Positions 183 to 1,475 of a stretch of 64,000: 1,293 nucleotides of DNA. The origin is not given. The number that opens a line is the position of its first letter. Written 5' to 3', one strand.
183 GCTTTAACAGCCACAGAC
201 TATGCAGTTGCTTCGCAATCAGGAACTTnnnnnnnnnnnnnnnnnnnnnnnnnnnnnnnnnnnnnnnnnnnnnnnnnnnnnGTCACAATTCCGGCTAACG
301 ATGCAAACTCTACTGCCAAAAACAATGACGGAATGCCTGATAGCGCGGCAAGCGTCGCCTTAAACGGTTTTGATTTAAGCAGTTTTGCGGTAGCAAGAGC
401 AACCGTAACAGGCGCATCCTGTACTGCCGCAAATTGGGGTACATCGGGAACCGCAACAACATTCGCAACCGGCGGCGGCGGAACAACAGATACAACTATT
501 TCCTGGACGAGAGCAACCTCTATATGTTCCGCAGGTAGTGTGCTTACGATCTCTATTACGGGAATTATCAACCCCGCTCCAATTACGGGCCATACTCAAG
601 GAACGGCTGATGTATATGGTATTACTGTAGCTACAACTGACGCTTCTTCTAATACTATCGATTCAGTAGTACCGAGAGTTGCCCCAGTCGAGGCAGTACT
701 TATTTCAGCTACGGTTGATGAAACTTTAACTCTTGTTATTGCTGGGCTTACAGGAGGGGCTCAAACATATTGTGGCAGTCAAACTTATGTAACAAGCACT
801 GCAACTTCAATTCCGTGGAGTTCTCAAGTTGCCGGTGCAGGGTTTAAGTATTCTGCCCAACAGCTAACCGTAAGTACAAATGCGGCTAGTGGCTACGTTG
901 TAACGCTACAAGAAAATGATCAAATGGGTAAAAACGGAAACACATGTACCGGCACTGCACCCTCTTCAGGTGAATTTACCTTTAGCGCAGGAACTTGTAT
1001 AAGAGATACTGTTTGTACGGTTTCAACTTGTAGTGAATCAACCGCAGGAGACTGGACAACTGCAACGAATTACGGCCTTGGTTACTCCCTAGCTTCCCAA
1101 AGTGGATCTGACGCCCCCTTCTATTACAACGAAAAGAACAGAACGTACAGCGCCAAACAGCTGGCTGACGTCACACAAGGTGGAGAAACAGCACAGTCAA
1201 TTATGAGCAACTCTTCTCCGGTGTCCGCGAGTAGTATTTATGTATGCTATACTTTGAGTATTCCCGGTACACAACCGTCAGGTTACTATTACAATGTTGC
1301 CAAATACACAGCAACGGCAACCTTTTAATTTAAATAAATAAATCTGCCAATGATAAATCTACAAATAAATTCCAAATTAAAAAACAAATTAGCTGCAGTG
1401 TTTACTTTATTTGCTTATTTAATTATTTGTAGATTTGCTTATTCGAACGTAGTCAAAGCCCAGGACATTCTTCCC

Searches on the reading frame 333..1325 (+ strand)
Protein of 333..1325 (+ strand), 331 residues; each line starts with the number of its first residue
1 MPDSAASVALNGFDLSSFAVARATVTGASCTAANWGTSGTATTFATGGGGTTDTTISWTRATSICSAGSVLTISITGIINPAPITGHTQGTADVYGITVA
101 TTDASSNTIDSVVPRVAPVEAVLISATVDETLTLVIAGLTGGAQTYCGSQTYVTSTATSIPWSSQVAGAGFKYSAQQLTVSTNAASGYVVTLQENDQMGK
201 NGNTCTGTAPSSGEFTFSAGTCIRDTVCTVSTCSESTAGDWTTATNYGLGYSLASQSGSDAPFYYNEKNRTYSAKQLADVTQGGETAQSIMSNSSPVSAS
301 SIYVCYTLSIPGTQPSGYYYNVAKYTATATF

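Call 107: search_protein_families(library=pfam, alignment_id=A7, max_evalue=0.00001)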
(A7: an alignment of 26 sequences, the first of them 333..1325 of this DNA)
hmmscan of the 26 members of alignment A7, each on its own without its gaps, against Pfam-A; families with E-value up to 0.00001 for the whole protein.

A. member 1, window:333-1325:+ (331 aa): 0 families

B. families by the number of members that match (of 26 scanned): 25 families
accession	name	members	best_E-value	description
PF00575.29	S1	1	4.7e-34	S1 RNA binding domain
PF01551.29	Peptidase_M23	1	6.1e-31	Peptidase family M23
PF00006.31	ATP-synt_ab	1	4e-28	ATP synthase alpha/beta family, nucleotide-binding domain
PF07497.18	Rho_RNA_bind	1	5.4e-26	Rho termination factor, RNA-binding domain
PF01476.26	LysM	1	2e-20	LysM domain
PF02899.23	Phage_int_SAM_1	1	4.7e-18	Phage integrase, N-terminal SAM-like domain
PF04203.18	Sortase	1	3.7e-14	Sortase domain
PF13481.12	AAA_25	1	7.3e-14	AAA domain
PF13495.12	Phage_int_SAM_4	1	1.5e-13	Phage integrase, N-terminal SAM-like domain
PF23459.1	S1_RRP5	1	6.8e-13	RRP5 S1 domain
PF18073.7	Zn_ribbon_LapB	1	2.2e-12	Rubredoxin metal binding domain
PF06745.19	ATPase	1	5.4e-12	KaiC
PF23473.1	LysM3_LYK4_5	1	3.4e-10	LYK4/5 LysM3 domain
PF03796.21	DnaB_C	1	1.6e-09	DnaB-like helicase C terminal domain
PF02369.22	Big_1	1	1.5e-08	Bacterial Ig-like domain (group 1)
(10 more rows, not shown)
